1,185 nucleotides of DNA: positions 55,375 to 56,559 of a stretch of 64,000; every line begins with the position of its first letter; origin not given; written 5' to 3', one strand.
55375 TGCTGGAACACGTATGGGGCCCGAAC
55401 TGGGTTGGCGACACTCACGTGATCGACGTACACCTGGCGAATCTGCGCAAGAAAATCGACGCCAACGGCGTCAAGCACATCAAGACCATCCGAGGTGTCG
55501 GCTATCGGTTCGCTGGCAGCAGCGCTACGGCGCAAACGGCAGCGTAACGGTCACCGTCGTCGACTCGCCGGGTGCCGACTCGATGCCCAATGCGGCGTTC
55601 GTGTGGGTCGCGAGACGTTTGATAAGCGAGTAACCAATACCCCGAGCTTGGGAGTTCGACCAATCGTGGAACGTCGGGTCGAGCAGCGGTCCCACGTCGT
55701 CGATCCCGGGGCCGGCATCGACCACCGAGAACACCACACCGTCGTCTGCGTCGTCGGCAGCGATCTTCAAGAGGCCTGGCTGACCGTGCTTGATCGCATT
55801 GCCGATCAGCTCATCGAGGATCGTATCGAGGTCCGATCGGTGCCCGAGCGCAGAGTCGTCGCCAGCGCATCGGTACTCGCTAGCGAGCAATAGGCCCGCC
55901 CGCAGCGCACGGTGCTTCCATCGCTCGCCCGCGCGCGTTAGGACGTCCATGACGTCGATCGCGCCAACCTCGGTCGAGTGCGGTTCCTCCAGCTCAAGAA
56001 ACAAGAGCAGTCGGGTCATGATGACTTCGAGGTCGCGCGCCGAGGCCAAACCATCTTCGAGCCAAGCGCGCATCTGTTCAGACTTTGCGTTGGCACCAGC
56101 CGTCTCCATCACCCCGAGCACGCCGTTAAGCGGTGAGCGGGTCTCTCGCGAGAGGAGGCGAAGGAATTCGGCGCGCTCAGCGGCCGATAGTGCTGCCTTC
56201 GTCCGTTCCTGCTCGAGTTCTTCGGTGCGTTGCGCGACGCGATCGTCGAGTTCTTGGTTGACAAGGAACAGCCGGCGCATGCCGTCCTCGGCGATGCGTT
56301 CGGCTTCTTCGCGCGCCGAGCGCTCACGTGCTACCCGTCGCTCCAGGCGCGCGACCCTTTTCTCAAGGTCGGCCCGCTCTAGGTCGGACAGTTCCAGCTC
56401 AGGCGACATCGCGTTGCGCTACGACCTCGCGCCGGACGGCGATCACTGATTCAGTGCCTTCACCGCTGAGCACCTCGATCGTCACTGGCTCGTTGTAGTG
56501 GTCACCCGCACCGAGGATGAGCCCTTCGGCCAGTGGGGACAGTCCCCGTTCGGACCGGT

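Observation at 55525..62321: Seven-gene minus-strand string joined by ATGA overlaps couples polysaccharide synthesis/export genes to H-NOX phosphorelay and STAS proteins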

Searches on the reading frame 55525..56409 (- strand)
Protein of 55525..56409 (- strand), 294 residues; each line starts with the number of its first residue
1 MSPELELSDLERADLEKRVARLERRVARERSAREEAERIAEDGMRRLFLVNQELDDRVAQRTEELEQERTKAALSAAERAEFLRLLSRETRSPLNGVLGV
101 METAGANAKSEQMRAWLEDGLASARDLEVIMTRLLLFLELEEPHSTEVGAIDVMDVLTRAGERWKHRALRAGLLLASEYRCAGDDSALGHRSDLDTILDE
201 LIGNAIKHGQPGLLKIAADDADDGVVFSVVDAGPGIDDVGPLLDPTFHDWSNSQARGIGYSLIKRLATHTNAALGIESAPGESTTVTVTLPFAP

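Call 5: search_protein_families(library=pfam, proteins=[window:55525-56409:-], max_evalue=0.01)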
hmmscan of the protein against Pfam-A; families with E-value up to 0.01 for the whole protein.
window:55525-56409:- (294 aa): 4 families
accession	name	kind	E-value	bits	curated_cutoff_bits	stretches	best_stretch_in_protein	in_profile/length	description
PF02518.31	HATPase_c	-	5.9e-15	56.1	26.4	1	191-293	3-110/111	Histidine kinase-, DNA gyrase B-, and HSP90-like ATPase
PF13581.12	HATPase_c_2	-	8.8e-10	39.1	27.4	1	191-271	29-113/127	Histidine kinase-like ATPase domain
PF00512.31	HisKA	-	0.0002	21.8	26.9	1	79-141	2-64/66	His Kinase A (phospho-acceptor) domain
PF18982.5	JetA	-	0.004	16.2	26.2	1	19-106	210-295/434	Wadjet protein JetA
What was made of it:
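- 55525..56409 (-): Kinase-like paralogue (pseudo-histidine kinase). It has an N-terminal coiled coil, a DHp domain with His→Arg, and a CA domain with intact N, G1 and G2 boxes. Pfam HATPase_c 5.9e-15, HATPase_c_2 8.8e-10 and weak HisKA 2e-04 (call 5).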

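Call 22: search_protein_families(library=ncbifam, proteins=[window:55525-56409:-], max_evalue=0.1)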
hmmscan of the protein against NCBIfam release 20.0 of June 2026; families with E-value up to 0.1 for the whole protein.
window:55525-56409:- (294 aa): 52 families (the best 25 are shown)
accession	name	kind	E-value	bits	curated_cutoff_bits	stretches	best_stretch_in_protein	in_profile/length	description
NF011874.0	PRK15347.1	equivalog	4.7e-24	84.5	852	1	34-292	350-614/921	two component system sensor kinase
TIGR02956.1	TMAO_torS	equivalog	3.4e-20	71.8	676.5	1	43-293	414-683/967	TMAO reductase system sensor histidine kinase/response regulator TorS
TIGR02966.1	phoR_proteo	equivalog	5e-16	58.6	334.2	1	77-289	112-332/333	phosphate regulon sensor histidine kinase PhoR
NF041947.1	LuxQ_Vibrio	equivalog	6.6e-13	47.4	1200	1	66-292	459-696/843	quorum-sensing autoinducer 2 sensor kinase/phosphatase LuxQ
NF046044.1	PnpS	equivalog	1.7e-11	43.8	400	1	77-291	168-390/390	two-component system histidine kinase PnpS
NF008312.0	PRK11100.1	equivalog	2.2e-11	43.3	356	1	78-291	255-473/477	two-component system sensor histidine kinase CreC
NF008302.0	PRK11091.1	equivalog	2.5e-10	39.2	838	1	68-291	270-504/779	aerobic respiration two-component sensor histidine kinase ArcB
NF050805.1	CellDivHKDivJCaul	equivalog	3.3e-10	38.9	1000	1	60-291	279-519/531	cell cycle sensor histidine kinase DivJ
TIGR01925.2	spIIAB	equivalog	1.6e-08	34.5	135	1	188-289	32-133/137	anti-sigma F factor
NF041735.1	hist_kin_RppB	equivalog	1.8e-08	33.6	400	1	88-291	225-438/438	two-component system sensor histidine kinase RppB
NF008235.0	PRK11006.1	equivalog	3.4e-08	32.8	390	1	77-291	202-422/431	phosphate regulon sensor histidine kinase PhoR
NF007688.0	PRK10364.1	equivalog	4.6e-08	32.2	479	1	193-292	351-451/460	two-component system sensor histidine kinase ZraS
NF008318.0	PRK11107.1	equivalog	6.4e-08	31.1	890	1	67-291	281-517/920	two-component sensor histidine kinase BarA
NF045595.1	HK_scytonemin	equivalog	7e-08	31.3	865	1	65-292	401-635/637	scytonemin biosynthesis sensor histidine kinase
TIGR02916.1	PEP_his_kin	equivalog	2.7e-07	29.5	300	1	115-291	508-679/679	XrtA/PEP-CTERM system histidine kinase PrsK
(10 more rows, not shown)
